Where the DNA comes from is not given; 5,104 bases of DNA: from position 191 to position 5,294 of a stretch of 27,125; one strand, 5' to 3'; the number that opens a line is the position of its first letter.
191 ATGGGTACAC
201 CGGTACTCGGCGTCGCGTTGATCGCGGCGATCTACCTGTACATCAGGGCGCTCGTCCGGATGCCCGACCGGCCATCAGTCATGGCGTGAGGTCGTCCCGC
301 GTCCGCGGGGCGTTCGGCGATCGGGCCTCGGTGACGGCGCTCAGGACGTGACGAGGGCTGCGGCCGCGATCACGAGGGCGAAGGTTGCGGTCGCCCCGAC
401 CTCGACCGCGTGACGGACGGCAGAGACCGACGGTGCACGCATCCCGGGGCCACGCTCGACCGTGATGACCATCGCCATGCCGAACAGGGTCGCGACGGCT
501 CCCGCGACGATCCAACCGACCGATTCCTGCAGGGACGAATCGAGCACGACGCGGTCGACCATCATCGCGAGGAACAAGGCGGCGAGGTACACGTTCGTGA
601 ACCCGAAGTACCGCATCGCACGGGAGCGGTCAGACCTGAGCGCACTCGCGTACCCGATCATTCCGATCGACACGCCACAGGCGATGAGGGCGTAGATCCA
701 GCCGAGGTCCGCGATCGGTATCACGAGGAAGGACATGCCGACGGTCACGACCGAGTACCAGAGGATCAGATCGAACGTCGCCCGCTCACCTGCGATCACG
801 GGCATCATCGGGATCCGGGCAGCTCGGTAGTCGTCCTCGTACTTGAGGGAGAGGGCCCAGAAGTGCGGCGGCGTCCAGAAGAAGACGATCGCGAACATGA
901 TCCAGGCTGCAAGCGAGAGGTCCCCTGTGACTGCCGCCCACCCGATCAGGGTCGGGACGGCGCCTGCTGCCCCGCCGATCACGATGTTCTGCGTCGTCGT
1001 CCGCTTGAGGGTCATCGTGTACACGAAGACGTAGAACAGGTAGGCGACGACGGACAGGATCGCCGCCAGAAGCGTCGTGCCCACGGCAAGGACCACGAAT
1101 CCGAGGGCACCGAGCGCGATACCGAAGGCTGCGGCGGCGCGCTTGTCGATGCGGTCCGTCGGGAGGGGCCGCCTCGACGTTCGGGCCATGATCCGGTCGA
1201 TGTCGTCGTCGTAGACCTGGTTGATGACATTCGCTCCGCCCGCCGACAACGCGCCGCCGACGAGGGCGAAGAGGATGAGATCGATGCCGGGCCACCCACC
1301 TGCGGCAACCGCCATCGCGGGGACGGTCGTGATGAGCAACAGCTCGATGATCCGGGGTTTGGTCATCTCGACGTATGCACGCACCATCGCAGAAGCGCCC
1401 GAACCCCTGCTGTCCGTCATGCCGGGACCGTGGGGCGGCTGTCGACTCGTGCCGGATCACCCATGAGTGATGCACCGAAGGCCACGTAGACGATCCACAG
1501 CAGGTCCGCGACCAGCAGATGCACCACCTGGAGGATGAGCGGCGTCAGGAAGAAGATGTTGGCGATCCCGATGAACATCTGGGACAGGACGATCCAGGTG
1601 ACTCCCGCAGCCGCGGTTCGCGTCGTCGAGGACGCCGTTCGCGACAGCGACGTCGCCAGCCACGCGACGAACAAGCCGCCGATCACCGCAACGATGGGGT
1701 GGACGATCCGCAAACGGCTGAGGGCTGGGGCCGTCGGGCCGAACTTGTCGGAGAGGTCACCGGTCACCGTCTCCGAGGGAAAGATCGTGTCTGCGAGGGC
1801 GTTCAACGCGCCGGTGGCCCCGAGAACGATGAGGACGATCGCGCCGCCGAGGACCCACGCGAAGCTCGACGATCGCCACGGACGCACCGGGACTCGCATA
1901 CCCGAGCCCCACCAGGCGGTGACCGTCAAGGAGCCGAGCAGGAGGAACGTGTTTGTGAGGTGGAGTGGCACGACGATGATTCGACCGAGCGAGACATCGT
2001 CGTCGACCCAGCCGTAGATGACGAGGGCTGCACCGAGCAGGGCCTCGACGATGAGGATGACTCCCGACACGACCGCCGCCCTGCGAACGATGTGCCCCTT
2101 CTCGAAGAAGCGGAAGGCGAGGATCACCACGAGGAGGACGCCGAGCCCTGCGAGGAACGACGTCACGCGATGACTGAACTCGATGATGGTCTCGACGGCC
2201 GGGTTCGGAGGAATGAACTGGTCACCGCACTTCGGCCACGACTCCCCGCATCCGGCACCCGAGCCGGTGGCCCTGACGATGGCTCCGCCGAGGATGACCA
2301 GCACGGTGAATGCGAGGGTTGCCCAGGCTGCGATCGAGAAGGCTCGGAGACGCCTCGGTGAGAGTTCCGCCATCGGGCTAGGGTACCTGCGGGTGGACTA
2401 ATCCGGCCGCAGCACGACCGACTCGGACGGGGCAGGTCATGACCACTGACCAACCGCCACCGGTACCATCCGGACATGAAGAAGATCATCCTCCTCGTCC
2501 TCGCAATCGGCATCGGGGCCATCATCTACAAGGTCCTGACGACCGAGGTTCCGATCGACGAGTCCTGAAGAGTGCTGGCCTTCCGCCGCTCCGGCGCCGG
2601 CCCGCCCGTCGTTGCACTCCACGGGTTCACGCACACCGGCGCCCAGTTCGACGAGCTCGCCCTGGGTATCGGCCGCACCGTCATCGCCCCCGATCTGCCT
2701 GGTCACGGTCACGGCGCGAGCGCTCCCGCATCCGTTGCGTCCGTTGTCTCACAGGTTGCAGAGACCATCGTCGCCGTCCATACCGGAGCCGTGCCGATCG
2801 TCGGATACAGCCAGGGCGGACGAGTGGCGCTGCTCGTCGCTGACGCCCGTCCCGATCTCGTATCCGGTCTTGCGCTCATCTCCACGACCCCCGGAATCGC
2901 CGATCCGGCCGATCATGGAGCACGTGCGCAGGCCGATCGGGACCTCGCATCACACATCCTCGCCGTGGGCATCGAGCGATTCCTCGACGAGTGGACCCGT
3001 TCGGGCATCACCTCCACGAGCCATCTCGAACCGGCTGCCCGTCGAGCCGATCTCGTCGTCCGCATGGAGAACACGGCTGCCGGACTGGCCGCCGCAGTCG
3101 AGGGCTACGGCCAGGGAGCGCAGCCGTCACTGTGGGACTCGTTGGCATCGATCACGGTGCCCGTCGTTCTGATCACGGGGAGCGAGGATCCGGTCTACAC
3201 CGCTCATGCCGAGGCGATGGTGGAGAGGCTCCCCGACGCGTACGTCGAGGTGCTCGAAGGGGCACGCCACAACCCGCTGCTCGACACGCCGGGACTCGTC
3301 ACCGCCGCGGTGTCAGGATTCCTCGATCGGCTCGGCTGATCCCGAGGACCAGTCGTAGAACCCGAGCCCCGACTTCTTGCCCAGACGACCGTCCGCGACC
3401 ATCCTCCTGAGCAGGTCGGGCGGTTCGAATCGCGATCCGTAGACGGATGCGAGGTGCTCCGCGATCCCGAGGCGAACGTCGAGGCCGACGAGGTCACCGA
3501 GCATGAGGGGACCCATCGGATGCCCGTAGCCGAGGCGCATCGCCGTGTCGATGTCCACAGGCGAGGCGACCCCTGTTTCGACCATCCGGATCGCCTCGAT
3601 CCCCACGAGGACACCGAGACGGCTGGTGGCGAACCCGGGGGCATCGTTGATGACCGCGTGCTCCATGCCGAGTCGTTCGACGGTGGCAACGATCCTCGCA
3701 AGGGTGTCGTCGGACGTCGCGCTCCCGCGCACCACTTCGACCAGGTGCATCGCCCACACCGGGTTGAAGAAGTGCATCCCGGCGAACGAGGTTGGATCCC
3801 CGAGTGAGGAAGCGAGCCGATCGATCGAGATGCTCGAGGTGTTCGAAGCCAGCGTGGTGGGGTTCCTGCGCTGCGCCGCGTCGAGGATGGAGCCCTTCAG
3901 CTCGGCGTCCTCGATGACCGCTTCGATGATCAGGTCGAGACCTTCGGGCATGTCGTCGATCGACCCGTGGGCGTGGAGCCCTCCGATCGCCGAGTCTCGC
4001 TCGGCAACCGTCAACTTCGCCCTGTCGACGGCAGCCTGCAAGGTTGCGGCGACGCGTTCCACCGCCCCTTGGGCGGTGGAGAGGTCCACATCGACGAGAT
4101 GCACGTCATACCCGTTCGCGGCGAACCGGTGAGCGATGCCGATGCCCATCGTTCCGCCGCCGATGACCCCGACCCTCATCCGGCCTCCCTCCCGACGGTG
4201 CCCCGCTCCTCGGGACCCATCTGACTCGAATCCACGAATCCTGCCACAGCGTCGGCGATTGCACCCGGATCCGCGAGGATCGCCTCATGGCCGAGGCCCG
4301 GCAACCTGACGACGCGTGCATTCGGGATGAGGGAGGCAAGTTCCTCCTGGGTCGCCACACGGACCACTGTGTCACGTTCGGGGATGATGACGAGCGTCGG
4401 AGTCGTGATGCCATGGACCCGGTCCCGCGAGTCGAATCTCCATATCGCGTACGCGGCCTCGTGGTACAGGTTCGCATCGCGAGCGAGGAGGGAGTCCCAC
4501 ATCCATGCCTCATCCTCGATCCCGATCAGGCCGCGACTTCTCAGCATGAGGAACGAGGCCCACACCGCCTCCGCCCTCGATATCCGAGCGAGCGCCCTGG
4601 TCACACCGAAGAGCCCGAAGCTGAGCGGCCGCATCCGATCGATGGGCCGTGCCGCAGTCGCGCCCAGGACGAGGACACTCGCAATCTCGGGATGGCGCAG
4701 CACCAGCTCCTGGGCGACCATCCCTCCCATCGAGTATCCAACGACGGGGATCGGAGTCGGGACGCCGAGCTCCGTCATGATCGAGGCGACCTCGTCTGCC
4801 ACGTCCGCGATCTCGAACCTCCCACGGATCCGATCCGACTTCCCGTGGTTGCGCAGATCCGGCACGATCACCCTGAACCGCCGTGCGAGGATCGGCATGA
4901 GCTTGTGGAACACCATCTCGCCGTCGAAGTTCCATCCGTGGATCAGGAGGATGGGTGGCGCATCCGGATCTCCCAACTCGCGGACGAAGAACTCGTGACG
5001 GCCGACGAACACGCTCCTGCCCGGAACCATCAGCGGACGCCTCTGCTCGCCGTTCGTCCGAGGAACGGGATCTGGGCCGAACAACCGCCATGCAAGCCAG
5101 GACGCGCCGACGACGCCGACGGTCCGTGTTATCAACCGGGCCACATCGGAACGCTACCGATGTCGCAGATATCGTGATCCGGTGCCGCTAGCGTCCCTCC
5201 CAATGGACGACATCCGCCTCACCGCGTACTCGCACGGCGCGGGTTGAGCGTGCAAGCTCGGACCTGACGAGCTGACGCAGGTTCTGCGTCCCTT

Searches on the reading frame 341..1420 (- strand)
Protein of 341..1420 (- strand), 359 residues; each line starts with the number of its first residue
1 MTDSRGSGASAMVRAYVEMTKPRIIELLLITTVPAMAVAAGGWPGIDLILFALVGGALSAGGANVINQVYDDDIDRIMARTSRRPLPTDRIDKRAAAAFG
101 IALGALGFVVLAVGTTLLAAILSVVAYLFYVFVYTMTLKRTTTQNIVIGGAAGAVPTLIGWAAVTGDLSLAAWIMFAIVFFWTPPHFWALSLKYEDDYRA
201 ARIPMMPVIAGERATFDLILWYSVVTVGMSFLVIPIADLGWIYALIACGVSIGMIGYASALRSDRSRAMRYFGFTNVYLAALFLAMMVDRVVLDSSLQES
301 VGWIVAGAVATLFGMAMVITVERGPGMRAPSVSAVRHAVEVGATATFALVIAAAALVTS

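Call 24: search_protein_families(library=pfam, proteins=[window:341-1420:-], max_evalue=0.00001)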
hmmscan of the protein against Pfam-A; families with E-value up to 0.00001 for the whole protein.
window:341-1420:- (359 aa): 1 family
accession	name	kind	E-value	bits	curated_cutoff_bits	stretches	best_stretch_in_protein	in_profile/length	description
PF01040.23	UbiA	-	1.5e-63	214.9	34.2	1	28-271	1-243/250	UbiA prenyltransferase family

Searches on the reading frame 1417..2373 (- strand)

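Call 24: search_protein_families(library=pfam, proteins=[window:1417-2373:-], max_evalue=0.00001)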
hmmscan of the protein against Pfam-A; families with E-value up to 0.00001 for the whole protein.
window:1417-2373:- (318 aa): 1 family
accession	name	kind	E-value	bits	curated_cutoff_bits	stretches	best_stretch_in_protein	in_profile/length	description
PF02628.20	COX15-CtaA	-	1.6e-32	113.3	29.9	1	16-296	4-321/322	Cytochrome oxidase assembly protein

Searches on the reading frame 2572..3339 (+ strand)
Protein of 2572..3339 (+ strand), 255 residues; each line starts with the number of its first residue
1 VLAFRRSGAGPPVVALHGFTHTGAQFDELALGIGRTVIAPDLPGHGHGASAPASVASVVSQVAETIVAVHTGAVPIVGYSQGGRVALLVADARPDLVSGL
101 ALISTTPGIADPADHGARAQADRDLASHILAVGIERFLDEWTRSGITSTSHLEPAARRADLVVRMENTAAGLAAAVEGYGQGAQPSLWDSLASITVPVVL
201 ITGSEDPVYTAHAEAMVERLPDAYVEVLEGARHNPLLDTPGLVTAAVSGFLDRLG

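Call 24: search_protein_families(library=pfam, proteins=[window:2572-3339:+], max_evalue=0.00001)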
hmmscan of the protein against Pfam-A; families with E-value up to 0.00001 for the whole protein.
window:2572-3339:+ (255 aa): 3 families
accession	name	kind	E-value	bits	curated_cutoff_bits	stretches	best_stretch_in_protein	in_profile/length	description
PF12697.13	Abhydrolase_6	-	7.5e-19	69.7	26.3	1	13-244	1-215/217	Alpha/beta hydrolase family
PF00561.26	Abhydrolase_1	-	2e-18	67.4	25.8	1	11-238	1-243/245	alpha/beta hydrolase fold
PF12146.15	Hydrolase_4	-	2.2e-13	50.5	27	1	13-239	7-238/239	Serine aminopeptidase, S33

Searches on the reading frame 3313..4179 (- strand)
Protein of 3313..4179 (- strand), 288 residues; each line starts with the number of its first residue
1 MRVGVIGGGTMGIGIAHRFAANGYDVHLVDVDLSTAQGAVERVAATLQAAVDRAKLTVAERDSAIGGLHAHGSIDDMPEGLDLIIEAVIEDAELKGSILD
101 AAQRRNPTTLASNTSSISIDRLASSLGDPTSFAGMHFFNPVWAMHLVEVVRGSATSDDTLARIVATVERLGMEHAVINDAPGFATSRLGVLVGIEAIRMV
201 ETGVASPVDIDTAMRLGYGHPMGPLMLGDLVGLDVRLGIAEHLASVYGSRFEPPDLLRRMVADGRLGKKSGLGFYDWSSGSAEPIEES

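Call 24: search_protein_families(library=pfam, proteins=[window:3313-4179:-], max_evalue=0.00001)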
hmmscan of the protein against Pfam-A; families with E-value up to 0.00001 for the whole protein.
window:3313-4179:- (288 aa): 3 families
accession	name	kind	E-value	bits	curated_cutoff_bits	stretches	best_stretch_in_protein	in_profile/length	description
PF02737.24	3HCDH_N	-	2.4e-48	164.9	22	1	3-179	2-179/180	3-hydroxyacyl-CoA dehydrogenase, NAD binding domain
PF00725.27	3HCDH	-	1.9e-30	105.7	22.1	1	182-277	1-97/97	3-hydroxyacyl-CoA dehydrogenase, C-terminal domain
PF03446.21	NAD_binding_2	-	6.2e-06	26.8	21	0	2-118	1-96/161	NAD binding domain of 6-phosphogluconate dehydrogenase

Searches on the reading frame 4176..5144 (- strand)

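Call 24: search_protein_families(library=pfam, proteins=[window:4176-5144:-], max_evalue=0.00001)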
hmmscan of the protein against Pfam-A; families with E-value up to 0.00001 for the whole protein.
window:4176-5144:- (322 aa): 4 families
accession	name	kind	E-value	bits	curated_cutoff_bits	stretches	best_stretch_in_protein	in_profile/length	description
PF00561.26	Abhydrolase_1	-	9.7e-31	107.7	25.8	1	63-291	1-243/245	alpha/beta hydrolase fold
PF12697.13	Abhydrolase_6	-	2e-22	81.4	26.3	1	65-299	1-217/217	Alpha/beta hydrolase family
PF12146.15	Hydrolase_4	-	9.3e-15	55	27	1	65-289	7-235/239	Serine aminopeptidase, S33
PF00975.26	Thioesterase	-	8.2e-06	26.6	26.4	0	77-147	14-83/226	Thioesterase domain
